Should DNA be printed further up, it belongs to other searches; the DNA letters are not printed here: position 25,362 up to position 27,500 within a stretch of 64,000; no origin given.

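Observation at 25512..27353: A Cas4/RecB-type iron-sulfur nuclease fused to OB-fold-like C-terminal domains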

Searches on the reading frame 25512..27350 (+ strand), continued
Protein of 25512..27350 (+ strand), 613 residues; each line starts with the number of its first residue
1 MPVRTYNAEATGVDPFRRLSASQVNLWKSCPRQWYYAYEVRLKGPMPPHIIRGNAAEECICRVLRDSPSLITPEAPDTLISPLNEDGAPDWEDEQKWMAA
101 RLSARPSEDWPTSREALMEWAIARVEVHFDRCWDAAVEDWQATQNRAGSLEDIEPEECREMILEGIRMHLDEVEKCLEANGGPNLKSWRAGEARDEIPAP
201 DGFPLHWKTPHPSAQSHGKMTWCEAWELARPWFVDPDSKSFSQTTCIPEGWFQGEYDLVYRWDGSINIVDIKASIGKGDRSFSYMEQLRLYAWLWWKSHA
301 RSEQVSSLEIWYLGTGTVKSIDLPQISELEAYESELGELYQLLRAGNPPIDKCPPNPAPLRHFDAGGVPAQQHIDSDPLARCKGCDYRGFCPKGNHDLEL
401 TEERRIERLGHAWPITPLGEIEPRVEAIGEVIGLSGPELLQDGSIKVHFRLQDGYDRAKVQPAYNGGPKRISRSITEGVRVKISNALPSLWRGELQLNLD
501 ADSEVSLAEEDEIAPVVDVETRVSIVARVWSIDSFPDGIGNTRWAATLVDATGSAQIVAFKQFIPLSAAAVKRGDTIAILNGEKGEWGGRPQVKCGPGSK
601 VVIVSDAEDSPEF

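Call 18: fold_search(model_id=the predicted structure, library=pdb)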
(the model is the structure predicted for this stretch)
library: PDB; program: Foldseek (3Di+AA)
matches with E <= 10: 1036; with E <= 0.001: 90
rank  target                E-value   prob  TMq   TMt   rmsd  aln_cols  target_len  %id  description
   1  4jbm_A                2.0e-09  1.00  0.12  0.35  13.1       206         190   17  Structure of murine DNA binding protein bound with ds DNA (released 2013-06-26)
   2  4jbm_B                3.0e-09  1.00  0.12  0.36  12.3       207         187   18  Structure of murine DNA binding protein bound with ds DNA (released 2013-06-26)
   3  4l5r_C                3.8e-09  1.00  0.12  0.34  14.7       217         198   16  Crystal structure of p202 HIN1 in complex with 20-mer dsDNA (released 2013-07-31)
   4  8idx_A                4.9e-09  1.00  0.12  0.36  13.3       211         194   14  Structure of p205 HIN (released 2024-02-14)
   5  4lnq_B                4.9e-09  1.00  0.11  0.34  13.2       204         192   14  Crystal structure of Ifi202 HINa domain in complex with 20bp dsDNA (released 2014-01-08)
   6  4l5q                  5.5e-09  1.00  0.12  0.35  13.4       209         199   15  Crystal structure of p202 HIN1 (released 2013-07-31)
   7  4lnq_A                7.5e-09  1.00  0.12  0.34  13.9       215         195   13  Crystal structure of Ifi202 HINa domain in complex with 20bp dsDNA (released 2014-01-08)
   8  4jbj_A                8.4e-09  1.00  0.11  0.33  13.1       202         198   15  Structural mimicry for functional antagonism (released 2013-06-26)
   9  3u58_A                1.4e-08  1.00  0.13  0.36  17.7       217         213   10  Crystal Structure of the Tetrahymena telomerase processivity factor Teb1 AB (released 2011-12-28)
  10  4jbj_B                1.4e-08  1.00  0.11  0.33  13.2       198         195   15  Structural mimicry for functional antagonism (released 2013-06-26)
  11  3u58_C                1.6e-08  1.00  0.12  0.34  17.7       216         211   11  Crystal Structure of the Tetrahymena telomerase processivity factor Teb1 AB (released 2011-12-28)
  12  4jbk_B                2.0e-08  1.00  0.11  0.33  14.4       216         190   13  Molecular basis for abrogation of activation of pro-inflammatory cytokines (released 2013-06-26)
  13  7qxb_P                2.2e-08  1.00  0.12  0.27  19.0       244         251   11  Cryo-EM map of human telomerase-DNA-TPP1-POT1 complex (sharpened map) (released 2022-03-02)
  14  3u58_B                2.6e-08  1.00  0.12  0.33  18.1       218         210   11  Crystal Structure of the Tetrahymena telomerase processivity factor Teb1 AB (released 2011-12-28)
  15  2oq0_B                3.7e-08  1.00  0.12  0.34  13.4       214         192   12  Crystal Structure of the First HIN-200 Domain of Interferon-Inducible Protein 16 (released 2007-02-27)
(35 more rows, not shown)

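Call 21: search_solved_structures(query=A2, max_evalue=10, show_alignments=4)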
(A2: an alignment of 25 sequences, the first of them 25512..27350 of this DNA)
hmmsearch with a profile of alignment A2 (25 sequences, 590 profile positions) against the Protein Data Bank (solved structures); distinct sequences matched with E-value up to 10: 27.
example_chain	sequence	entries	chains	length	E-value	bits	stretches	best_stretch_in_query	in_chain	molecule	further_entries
8aa9_A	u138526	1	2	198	1.8e-07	33.3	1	450-584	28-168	Replication factor A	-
8aaj_A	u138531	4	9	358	4.1e-07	32.2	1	458-584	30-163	Replication factor A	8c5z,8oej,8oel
8aas_A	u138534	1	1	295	1.6e-06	30.2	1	500-584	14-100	Replication factor A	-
1g9j_A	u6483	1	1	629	0.0028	19.5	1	255-280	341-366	CELLULASE CEL48F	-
1f9o_A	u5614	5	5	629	0.0028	19.5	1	255-280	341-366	ENDO-1,4-BETA-GLUCANASE F | CELLULASE CELF | CELLULASE CEL48F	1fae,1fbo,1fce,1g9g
1f9d_A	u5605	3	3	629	0.0028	19.5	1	255-280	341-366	ENDO-1,4-BETA-GLUCANASE F | Endoglucanase F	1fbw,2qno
2mna_A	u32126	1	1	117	0.0031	19.4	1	501-587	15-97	Single-stranded DNA binding protein (SSB)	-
1o7i_A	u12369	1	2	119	0.0032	19.3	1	501-587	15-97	SINGLE STRANDED DNA BINDING PROTEIN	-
7wcg_A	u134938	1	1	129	0.0041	19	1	501-587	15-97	Single-stranded DNA binding protein Ssb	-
5eaw_A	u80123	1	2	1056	0.0078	18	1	259-384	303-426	DNA replication ATP-dependent helicase/nuclease DNA2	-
5eax_A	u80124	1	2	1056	0.0078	18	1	259-384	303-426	DNA replication ATP-dependent helicase/nuclease DNA2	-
5ean_A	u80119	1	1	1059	0.0079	18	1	259-384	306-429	DNA replication ATP-dependent helicase/nuclease DNA2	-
5yj6_A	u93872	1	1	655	0.013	17.3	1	255-280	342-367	Dockerin type I repeat-containing protein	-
1l1y_A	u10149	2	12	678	0.014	17.2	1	255-280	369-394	cellobiohydrolase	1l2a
4dk1_A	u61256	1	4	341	0.03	16.1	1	396-532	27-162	Putative MacA, Multidrug resistance protein mexA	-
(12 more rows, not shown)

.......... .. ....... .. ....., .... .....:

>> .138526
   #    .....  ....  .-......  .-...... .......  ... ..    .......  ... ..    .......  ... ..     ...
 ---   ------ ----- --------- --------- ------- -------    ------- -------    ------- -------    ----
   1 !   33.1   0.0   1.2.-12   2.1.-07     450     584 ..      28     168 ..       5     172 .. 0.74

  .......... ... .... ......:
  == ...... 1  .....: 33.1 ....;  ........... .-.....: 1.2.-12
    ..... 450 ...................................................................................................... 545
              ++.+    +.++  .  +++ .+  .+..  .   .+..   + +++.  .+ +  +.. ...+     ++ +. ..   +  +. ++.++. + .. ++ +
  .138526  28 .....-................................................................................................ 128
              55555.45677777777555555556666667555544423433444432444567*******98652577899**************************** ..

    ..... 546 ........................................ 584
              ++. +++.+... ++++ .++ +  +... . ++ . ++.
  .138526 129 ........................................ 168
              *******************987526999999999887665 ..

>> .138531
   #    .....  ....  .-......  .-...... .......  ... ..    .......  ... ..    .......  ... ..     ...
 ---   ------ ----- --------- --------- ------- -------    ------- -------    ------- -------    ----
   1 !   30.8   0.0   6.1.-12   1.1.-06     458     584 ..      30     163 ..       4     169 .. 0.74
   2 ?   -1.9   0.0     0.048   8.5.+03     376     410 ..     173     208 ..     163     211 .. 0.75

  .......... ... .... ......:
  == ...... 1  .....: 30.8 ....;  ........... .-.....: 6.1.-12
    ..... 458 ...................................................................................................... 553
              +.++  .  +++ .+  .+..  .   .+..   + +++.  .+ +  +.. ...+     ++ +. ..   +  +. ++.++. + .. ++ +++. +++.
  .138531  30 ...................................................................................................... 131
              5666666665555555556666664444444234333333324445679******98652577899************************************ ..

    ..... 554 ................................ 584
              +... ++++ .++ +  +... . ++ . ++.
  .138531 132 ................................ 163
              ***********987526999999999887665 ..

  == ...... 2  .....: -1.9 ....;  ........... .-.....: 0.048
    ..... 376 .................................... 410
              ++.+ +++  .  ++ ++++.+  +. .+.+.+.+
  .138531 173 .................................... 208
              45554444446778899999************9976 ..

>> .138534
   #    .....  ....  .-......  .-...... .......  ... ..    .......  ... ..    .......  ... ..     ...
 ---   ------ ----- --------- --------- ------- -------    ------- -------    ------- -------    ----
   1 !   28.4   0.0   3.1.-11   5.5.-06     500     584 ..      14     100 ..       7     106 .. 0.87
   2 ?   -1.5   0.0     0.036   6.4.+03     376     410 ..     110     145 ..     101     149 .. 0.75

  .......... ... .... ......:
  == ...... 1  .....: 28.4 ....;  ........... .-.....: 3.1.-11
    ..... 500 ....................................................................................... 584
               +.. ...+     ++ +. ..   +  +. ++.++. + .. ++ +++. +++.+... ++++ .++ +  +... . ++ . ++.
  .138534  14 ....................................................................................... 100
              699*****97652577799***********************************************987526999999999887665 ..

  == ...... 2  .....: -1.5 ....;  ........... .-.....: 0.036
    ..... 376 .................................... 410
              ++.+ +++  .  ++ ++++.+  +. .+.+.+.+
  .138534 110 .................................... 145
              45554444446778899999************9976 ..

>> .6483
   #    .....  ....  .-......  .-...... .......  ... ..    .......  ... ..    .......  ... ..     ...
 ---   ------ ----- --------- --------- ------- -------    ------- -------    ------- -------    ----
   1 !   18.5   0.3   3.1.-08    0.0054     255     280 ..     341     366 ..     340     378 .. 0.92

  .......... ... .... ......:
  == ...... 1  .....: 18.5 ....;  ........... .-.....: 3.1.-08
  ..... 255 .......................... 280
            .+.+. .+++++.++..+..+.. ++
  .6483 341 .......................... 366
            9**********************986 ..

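Call 22: find_homologous_proteins(query=A2, max_evalue=0.001)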
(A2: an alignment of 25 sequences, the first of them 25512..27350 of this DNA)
Query A2 (25 sequences) (613 aa, profile of the alignment): 489 proteins with E <= 0.001 among 8000 candidates; the best 120 are listed.
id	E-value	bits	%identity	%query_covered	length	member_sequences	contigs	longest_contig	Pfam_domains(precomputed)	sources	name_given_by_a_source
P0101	6.2e-209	714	55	100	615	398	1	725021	PF12705.14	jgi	jgi:hypothetical protein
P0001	5.5e-206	704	96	100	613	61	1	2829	PF12705.14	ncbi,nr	ncbi:MAG: PD-(D/E)XK nuclease family protein [Candidatus Thermoplasmatota archaeon]|nr:PD-(D/E)XK nu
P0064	3.2e-205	701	56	100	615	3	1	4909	PF12705.14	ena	-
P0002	6.0e-205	700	86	100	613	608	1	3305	PF12705.14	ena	-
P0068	6.9e-205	700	55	100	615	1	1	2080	PF12705.14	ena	-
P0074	1.3e-204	699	55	100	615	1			PF12705.14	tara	tara:strand:- start:376 stop:2223 length:1848 start_codon:yes stop_codon:yes gene_type:complete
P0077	1.6e-204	699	55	100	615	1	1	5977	PF12705.14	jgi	-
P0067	2.1e-204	699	56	100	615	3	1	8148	PF12705.14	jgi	-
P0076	5.5e-204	697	55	100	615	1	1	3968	PF12705.14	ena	-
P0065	2.8e-203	695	56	100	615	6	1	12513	PF12705.14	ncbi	-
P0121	2.8e-202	692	43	100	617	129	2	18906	PF12705.14,PF01336.32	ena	-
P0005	3.2e-202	691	85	100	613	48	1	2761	PF12705.14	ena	-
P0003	5.6e-202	691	86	100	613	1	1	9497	PF12705.14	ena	-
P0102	1.5e-201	689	56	100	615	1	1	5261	PF12705.14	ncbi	-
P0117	1.8e-201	689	54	100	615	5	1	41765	PF12705.14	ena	-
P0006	1.8e-201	689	82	100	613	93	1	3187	PF12705.14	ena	-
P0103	1.9e-201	689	56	100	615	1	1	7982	PF12705.14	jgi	-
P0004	2.1e-201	689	85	100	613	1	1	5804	PF12705.14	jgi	-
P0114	2.4e-201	688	55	100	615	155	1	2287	PF12705.14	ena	-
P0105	4.1e-201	688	56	100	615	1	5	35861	PF12705.14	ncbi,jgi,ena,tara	tara:strand:- start:2781 stop:4628 length:1848 start_codon:yes stop_codon:yes gene_type:complete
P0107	5.1e-201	687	56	100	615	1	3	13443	PF12705.14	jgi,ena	-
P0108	5.1e-201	687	56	100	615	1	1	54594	PF12705.14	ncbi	-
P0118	6.2e-200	684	56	100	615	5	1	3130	PF12705.14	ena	-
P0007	4.9e-198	678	77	100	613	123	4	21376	PF12705.14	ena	-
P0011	2.4e-197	675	68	100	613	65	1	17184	PF12705.14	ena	-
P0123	1.4e-196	673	36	99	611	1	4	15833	PF12705.14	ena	-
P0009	2.7e-196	672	74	100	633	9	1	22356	PF12705.14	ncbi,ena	-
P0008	4.1e-196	671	77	100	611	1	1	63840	PF12705.14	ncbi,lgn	-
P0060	6.7e-196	671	56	100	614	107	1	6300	PF12705.14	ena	-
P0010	1.9e-195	669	71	100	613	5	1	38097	PF12705.14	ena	-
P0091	2.2e-195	669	55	100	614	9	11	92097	PF12705.14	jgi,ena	jgi:hypothetical protein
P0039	1.8e-194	666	56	100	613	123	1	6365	PF12705.14,PF01336.32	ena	-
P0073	2.5e-194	665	55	100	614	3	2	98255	PF12705.14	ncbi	-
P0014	5.2e-194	664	65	100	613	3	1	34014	PF12705.14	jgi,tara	tara:strand:+ start:4928 stop:6769 length:1842 start_codon:yes stop_codon:yes gene_type:complete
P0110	6.4e-194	664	55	100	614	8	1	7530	PF12705.14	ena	-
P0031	9.1e-194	663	57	100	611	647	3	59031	PF12705.14,PF01336.32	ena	-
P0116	9.8e-194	663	55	100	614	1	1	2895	PF12705.14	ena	-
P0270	2.1e-193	662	42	100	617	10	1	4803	PF12705.14,PF01336.32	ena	-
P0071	6.2e-193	661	55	100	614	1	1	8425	PF12705.14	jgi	jgi:hypothetical protein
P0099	6.8e-193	661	55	100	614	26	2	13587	PF12705.14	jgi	jgi:hypothetical protein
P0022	2.2e-192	659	58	100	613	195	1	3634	PF12705.14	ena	-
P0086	3.6e-192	658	56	100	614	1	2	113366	PF12705.14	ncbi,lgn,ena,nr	ncbi:MAG: PD-(D/E)XK nuclease family protein [Candidatus Thalassarchaeaceae archaeon]|nr:PD-(D/E)XK 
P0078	4.0e-192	658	55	100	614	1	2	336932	PF12705.14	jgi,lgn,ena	-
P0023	8.6e-192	657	57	100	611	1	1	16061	PF12705.14,PF01336.32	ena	-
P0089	1.0e-191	657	55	100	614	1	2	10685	PF12705.14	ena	-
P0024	1.2e-191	657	58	100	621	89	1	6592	PF12705.14,PF01336.32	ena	-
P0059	1.3e-191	656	57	100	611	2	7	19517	PF12705.14,PF01336.32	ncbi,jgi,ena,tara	tara:strand:- start:1161 stop:2996 length:1836 start_codon:yes stop_codon:yes gene_type:complete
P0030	1.5e-191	656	57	100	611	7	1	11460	PF12705.14,PF01336.32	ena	-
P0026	1.6e-191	656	57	100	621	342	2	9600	PF12705.14,PF01336.32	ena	-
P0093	1.9e-191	656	55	100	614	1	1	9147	PF12705.14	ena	-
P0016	2.2e-191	656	58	100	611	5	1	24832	PF12705.14,PF01336.32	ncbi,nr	ncbi:MAG: hypothetical protein CMB78_01400 [Euryarchaeota archaeon]|nr:hypothetical protein [Euryarc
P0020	8.4e-191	654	58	100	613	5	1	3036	PF12705.14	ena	-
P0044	9.4e-191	654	58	100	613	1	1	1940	PF12705.14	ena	-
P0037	1.3e-190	653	58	100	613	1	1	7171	PF12705.14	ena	-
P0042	1.5e-190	653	58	100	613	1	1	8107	PF12705.14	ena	-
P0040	1.6e-190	653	58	100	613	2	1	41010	PF12705.14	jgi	-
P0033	1.8e-190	653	57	100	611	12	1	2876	PF12705.14,PF01336.32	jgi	-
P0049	2.1e-190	652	58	100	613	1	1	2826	PF12705.14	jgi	-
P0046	2.1e-190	652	58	100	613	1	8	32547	PF12705.14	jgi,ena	-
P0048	2.1e-190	652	57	100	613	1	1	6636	PF12705.14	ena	-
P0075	2.6e-190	652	55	100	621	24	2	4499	PF12705.14,PF01336.32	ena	-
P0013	2.8e-190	652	64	100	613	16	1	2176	PF12705.14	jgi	-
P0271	2.8e-190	652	29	94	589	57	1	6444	PF12705.14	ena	-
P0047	3.2e-190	652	57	100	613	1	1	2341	PF12705.14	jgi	-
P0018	3.3e-190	652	59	100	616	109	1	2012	PF12705.14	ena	-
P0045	4.2e-190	651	57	100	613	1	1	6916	PF12705.14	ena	-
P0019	4.2e-190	651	59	100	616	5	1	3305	PF12705.14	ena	-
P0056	4.5e-190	651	57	100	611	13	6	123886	PF12705.14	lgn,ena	-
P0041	5.0e-190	651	58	100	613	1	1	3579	PF12705.14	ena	-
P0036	6.7e-190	651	58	100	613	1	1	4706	PF12705.14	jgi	-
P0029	6.8e-190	651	58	98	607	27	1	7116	PF12705.14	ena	-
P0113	6.9e-190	651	54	100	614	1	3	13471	PF12705.14,PF01336.32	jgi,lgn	-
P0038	8.4e-190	650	58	100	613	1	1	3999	PF12705.14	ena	-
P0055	8.7e-190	650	57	100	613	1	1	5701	PF12705.14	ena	-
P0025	8.8e-190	650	58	100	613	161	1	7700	PF12705.14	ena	-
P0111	8.9e-190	650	54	100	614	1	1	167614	PF12705.14,PF01336.32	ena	-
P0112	1.4e-189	650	54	100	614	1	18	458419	PF12705.14,PF01336.32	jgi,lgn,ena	-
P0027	1.6e-189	649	59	100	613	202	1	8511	PF12705.14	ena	-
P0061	2.3e-189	649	56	100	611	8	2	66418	PF12705.14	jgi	-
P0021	2.4e-189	649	59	100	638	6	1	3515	PF12705.14,PF01336.32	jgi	-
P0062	3.8e-189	648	57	100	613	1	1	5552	PF12705.14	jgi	-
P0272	5.4e-189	648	42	100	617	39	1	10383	PF12705.14,PF01336.32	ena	-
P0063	6.5e-189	647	56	100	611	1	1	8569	PF12705.14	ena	-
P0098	1.3e-188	646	54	100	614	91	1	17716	PF12705.14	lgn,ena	-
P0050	2.0e-188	646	57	100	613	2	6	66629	PF12705.14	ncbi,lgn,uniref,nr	ncbi:MAG: hypothetical protein CXX69_05090 [Candidatus Thalassarchaeum betae]|uniref:PD-(D/E)XK endo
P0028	2.2e-188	646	57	100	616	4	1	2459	PF12705.14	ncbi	-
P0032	2.3e-188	646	57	100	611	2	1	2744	PF12705.14,PF01336.32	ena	-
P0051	2.4e-188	646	57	100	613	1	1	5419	PF12705.14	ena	-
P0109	2.9e-188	645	55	100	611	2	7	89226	PF12705.14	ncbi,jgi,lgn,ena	-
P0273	2.9e-188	645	42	100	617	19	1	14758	PF12705.14,PF01336.32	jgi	-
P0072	4.9e-188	645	57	100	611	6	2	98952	PF12705.14,PF01336.32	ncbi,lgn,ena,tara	tara:strand:- start:14264 stop:16099 length:1836 start_codon:yes stop_codon:yes gene_type:complete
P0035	9.8e-188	644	57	100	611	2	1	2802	PF12705.14,PF01336.32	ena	-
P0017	1.0e-187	643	58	100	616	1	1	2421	PF12705.14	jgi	-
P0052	1.2e-187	643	57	100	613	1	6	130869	PF12705.14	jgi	-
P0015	1.3e-187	643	60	100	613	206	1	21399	PF12705.14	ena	-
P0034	3.2e-187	642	57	100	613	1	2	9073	PF12705.14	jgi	-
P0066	4.7e-187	641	57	100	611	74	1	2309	PF12705.14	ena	-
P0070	7.0e-187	641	58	98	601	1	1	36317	PF12705.14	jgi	-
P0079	7.1e-187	641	57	100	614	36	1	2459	PF12705.14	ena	-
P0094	1.6e-186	640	55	100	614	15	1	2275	PF12705.14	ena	-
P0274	1.7e-186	639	41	100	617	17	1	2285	PF12705.14,PF01336.32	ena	-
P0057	1.9e-186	639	57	100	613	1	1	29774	PF12705.14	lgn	-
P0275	3.2e-186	639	55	100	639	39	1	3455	PF12705.14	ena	-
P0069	4.8e-186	638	57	100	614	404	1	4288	PF12705.14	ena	-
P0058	1.1e-185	637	57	100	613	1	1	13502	PF12705.14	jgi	-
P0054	1.2e-185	637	56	100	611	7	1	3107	PF12705.14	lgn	-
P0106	2.0e-185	636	55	100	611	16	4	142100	PF12705.14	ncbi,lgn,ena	-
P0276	2.0e-185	636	55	100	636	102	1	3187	PF12705.14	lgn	-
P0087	3.9e-185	635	56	100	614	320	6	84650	PF12705.14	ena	-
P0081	6.0e-185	634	56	100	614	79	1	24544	PF12705.14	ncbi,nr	ncbi:MAG: PD-(D/E)XK nuclease family protein [Candidatus Thermoplasmatota archaeon]|nr:PD-(D/E)XK nu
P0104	6.6e-185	634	56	100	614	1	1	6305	PF12705.14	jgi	-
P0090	9.8e-185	634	55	100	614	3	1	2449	PF12705.14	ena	-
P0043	1.3e-184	633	57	100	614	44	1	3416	PF12705.14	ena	-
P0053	2.2e-184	632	58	98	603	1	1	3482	PF12705.14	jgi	-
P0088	6.0e-184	631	56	99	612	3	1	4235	PF12705.14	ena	-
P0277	1.1e-183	630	54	100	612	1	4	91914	PF12705.14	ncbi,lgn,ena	-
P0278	1.3e-183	630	53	100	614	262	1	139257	PF12705.14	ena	-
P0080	1.4e-183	630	56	100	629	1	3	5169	PF12705.14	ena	-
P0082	2.2e-183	629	57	99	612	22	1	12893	PF12705.14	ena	-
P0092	2.3e-183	629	56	99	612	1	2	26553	PF12705.14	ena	-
